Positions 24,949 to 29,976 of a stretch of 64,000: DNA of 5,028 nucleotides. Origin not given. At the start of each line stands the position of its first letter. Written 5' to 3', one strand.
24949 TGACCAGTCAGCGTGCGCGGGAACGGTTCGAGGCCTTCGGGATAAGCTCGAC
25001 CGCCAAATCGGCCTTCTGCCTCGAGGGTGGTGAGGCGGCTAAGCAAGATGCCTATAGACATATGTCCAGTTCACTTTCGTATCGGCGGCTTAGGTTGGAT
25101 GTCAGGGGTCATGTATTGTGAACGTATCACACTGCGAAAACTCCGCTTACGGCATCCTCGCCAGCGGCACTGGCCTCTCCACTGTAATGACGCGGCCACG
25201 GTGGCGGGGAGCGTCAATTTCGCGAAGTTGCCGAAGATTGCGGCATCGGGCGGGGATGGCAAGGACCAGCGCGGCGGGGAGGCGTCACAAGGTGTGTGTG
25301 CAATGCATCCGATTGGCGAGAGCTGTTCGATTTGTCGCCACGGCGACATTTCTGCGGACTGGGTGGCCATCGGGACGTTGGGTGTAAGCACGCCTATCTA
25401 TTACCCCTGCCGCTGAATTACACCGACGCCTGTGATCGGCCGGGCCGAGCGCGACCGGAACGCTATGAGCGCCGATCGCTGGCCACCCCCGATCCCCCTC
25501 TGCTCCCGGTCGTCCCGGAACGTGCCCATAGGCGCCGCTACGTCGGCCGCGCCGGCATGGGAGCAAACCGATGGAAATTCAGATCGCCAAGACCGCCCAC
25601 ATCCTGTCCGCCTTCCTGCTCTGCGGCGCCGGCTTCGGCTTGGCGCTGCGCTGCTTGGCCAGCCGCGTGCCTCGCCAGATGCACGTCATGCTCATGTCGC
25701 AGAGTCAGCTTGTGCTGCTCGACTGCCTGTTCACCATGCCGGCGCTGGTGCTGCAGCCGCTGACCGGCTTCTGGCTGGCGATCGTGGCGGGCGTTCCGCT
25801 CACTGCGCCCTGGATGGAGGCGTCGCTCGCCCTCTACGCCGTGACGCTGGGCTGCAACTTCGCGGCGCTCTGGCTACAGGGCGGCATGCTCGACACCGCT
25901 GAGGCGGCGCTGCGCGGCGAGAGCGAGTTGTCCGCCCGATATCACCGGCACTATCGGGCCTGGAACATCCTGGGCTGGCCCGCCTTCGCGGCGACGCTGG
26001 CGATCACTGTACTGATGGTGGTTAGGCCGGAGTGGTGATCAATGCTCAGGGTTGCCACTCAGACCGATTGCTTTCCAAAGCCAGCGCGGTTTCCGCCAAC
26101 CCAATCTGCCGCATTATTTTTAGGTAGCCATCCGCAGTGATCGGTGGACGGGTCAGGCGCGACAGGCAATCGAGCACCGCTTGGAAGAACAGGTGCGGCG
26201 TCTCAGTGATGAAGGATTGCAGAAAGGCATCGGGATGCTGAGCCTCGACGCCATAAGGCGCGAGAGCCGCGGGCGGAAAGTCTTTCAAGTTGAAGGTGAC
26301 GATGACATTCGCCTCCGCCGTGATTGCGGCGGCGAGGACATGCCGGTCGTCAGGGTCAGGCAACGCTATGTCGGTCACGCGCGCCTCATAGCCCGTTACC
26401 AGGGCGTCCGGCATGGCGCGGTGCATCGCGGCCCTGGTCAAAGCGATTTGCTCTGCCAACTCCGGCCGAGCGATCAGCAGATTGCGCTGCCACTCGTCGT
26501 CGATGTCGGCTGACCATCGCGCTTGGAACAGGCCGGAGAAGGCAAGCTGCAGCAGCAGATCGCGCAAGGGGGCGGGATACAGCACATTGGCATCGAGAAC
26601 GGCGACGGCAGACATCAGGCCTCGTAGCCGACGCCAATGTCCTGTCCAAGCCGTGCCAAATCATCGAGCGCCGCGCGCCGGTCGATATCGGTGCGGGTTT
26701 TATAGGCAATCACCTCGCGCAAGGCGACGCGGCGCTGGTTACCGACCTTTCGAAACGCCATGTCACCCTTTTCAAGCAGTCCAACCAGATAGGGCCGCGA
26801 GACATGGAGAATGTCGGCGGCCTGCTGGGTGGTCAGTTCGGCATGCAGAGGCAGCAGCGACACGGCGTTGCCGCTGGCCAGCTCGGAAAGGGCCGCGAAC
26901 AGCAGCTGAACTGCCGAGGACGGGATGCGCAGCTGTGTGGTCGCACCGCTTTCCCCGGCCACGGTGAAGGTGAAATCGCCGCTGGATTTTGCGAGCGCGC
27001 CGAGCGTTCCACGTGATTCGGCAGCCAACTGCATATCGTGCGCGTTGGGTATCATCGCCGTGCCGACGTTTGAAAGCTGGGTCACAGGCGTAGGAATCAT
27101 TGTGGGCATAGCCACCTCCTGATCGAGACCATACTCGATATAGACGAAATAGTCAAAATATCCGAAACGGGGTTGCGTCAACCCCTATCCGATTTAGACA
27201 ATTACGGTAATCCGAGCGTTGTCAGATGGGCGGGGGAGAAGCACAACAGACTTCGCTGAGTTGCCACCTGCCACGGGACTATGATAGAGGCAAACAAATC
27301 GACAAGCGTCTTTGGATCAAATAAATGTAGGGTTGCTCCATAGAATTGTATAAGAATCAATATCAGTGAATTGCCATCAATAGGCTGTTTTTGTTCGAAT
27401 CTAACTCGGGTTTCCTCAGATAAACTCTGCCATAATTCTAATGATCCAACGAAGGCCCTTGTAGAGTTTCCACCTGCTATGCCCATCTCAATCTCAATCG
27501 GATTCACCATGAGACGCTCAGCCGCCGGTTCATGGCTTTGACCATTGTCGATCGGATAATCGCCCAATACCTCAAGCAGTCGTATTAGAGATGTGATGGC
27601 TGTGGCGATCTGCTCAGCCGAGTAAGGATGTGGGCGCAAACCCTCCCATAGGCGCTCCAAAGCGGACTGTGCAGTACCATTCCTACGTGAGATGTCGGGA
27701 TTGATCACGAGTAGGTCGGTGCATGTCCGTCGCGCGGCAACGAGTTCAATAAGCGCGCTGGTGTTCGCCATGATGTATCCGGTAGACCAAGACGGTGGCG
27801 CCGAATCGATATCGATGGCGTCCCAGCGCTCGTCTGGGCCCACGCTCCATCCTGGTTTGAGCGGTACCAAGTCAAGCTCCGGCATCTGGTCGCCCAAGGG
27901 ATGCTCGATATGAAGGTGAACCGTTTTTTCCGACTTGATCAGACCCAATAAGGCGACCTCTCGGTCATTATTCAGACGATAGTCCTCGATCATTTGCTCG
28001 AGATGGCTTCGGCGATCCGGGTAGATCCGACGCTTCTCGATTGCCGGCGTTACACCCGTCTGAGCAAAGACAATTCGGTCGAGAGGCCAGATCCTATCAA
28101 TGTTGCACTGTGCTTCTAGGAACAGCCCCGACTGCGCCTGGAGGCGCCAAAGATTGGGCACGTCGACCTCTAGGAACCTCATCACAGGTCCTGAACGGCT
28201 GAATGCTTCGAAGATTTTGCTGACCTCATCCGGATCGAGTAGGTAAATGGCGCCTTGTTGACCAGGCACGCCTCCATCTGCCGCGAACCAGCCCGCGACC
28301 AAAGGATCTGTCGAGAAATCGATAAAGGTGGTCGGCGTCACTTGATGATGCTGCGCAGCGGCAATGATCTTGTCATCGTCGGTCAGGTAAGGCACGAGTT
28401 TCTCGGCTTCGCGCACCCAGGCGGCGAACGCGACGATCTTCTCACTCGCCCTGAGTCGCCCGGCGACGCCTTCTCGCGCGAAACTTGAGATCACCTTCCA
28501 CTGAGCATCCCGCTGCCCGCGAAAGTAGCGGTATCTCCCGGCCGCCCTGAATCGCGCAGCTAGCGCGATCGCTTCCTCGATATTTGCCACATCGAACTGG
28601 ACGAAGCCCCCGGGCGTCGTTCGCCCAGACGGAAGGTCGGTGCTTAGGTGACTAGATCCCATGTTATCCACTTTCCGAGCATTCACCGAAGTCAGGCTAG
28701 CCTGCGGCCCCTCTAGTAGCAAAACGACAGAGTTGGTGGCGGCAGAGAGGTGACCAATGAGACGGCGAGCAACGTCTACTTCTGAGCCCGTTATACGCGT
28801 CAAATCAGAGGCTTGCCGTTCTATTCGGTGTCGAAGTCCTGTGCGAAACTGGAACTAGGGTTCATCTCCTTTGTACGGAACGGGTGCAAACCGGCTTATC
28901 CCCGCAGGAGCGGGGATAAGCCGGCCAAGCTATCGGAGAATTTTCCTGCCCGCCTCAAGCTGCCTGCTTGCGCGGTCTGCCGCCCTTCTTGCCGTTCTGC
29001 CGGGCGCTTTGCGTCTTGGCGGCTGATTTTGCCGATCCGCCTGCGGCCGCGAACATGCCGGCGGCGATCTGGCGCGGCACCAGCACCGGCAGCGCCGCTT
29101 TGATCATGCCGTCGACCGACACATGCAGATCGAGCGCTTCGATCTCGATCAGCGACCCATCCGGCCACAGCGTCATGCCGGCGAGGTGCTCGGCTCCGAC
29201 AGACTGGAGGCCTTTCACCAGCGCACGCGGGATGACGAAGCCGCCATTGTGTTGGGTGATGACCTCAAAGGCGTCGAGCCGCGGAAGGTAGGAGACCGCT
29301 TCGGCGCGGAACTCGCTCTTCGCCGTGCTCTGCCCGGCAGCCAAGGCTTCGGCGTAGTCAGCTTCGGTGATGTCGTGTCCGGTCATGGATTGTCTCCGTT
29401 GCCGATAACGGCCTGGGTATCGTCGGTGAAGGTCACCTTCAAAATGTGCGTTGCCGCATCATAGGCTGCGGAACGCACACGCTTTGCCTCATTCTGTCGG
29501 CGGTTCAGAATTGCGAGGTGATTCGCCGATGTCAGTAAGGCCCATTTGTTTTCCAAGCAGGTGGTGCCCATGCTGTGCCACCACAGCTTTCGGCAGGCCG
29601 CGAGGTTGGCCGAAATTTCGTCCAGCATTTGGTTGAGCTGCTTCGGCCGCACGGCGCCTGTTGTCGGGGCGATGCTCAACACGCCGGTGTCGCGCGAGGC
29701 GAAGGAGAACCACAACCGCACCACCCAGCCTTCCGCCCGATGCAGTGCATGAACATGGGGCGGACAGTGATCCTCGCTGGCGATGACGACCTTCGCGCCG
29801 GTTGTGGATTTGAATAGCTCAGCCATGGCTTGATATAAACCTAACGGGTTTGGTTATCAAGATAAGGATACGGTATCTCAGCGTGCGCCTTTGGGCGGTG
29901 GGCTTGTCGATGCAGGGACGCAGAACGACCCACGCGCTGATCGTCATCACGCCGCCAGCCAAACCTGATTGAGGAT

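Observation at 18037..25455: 309-bp direct repeats bracket a 7.1-kb cassette that contains a decayed integrase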

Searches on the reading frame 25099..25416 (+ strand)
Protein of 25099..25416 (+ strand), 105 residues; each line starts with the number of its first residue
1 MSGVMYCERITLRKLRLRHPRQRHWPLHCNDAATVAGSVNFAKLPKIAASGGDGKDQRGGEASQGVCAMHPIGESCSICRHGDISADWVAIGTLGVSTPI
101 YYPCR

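Call 47: search_protein_families(library=pfam, proteins=[window:25099-25416:+], max_evalue=10)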
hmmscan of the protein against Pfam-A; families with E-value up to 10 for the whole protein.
window:25099-25416:+ (105 aa): 1 family
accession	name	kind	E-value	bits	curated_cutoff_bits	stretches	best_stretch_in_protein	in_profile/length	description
PF03691.19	UPF0167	-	0.037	14.3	25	1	21-47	93-119/174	Uncharacterised protein family (UPF0167)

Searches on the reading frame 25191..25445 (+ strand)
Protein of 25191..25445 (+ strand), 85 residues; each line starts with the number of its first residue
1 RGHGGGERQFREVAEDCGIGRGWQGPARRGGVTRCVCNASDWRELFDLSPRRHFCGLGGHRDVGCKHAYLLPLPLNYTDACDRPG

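Call 85: search_protein_families(library=pfam, proteins=[window:25191-25445:+], max_evalue=10)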
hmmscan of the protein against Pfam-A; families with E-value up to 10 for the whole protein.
window:25191-25445:+ (85 aa): 0 families

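Call 92: search_protein_representatives(protein=window:25191-25445:+)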
Query: 85 residues. Proteins with E-value up to 0.001 (for the whole library): 2; up to 1e-10: 0; up to 1e-30: 0. The best 2 are listed.
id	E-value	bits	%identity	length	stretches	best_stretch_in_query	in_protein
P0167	7.6e-07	45.6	33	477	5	33-83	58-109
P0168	6.4e-05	39.4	28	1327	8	29-82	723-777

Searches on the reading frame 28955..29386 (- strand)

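Call 15: search_protein_families(library=pfam, proteins=[window:28955-29386:-], max_evalue=0.01)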
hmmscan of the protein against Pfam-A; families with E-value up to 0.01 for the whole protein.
window:28955-29386:- (143 aa): 0 families

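Call 97: search_protein_families(library=pfam, proteins=[window:28955-29386:-], max_evalue=1)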
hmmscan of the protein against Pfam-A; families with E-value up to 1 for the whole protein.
window:28955-29386:- (143 aa): 1 family
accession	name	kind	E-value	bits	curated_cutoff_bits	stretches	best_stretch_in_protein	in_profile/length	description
PF20104.4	DUF6494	-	0.22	12.4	24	0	80-96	50-66/68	Family of unknown function (DUF6494)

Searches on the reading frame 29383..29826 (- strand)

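Call 15: search_protein_families(library=pfam, proteins=[window:29383-29826:-], max_evalue=0.01)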
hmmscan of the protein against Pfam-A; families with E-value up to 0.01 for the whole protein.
window:29383-29826:- (147 aa): 0 families

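Call 97: search_protein_families(library=pfam, proteins=[window:29383-29826:-], max_evalue=1)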
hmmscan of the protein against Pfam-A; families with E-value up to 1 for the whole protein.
window:29383-29826:- (147 aa): 2 families
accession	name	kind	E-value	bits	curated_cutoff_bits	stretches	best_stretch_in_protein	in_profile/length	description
PF13619.11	KTSC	-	0.012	15.7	25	1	116-136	4-24/58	KTSC domain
PF13711.11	DUF4160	-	0.013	16.1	23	1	13-46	4-32/65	Domain of unknown function (DUF4160)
